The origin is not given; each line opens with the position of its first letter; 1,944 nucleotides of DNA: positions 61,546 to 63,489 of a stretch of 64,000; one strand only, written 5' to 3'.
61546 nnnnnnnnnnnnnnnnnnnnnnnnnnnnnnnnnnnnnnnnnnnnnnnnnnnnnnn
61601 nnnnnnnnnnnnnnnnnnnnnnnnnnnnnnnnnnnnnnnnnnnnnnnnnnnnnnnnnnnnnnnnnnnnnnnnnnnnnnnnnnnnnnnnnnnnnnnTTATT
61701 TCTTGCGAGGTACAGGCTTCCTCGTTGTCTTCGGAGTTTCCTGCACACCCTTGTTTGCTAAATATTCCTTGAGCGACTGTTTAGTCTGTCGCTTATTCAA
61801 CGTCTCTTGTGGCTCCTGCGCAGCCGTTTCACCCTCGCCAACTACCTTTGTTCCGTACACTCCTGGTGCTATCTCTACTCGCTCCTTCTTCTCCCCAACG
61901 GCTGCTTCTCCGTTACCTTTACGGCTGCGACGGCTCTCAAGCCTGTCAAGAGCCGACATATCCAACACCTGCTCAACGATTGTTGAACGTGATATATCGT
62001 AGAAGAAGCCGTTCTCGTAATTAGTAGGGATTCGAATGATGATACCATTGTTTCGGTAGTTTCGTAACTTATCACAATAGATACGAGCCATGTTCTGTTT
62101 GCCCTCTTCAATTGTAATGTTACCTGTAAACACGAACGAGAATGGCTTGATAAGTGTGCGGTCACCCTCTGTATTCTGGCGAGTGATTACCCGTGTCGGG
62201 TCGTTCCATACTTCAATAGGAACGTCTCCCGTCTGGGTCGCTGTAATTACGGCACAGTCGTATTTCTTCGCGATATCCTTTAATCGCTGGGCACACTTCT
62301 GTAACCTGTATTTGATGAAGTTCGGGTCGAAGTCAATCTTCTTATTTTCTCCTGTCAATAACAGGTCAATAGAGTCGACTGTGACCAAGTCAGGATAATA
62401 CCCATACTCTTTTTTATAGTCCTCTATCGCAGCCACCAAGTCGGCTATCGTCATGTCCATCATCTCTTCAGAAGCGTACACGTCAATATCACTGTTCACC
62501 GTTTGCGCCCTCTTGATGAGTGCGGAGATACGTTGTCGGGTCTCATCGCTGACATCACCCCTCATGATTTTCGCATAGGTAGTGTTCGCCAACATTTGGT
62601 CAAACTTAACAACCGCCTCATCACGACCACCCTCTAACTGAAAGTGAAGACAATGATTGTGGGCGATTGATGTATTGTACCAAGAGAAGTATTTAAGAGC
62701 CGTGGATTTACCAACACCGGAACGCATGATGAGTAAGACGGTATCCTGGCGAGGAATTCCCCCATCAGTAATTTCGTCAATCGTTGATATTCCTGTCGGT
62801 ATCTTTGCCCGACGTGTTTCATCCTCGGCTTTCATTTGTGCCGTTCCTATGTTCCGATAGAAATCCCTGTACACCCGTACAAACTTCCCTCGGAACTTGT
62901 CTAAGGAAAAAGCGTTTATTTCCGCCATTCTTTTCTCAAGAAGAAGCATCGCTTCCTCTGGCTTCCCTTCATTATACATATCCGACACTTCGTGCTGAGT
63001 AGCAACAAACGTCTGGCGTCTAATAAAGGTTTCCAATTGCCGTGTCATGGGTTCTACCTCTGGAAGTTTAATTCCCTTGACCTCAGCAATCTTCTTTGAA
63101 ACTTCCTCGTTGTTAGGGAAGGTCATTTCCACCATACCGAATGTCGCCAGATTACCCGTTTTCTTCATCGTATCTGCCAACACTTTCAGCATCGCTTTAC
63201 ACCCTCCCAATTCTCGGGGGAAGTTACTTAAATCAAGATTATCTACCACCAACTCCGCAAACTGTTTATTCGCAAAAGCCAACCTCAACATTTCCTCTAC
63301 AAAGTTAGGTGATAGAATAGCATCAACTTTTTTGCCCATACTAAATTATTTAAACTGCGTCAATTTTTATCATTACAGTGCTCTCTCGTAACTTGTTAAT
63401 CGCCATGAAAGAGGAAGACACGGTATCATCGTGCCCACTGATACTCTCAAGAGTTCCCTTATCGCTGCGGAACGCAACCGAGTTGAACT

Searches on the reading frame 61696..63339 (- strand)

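Call 36: search_protein_families(library=phrogs, proteins=[window:61696-63339:-], max_evalue=0.00001)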
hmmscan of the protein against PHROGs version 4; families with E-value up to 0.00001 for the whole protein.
window:61696-63339:- (547 aa): 3 families
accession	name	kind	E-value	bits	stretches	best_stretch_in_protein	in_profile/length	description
phrog_19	-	DNA, RNA and nucleotide metabolism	2e-36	127.1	1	14-483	164-604/621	DnaB-like replicative helicase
phrog_239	-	DNA, RNA and nucleotide metabolism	2.3e-09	37.8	1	170-532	335-677/801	DNA primase/helicase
phrog_243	-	DNA, RNA and nucleotide metabolism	3.1e-09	37.2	1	175-370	13-191/273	DnaB-like replicative helicase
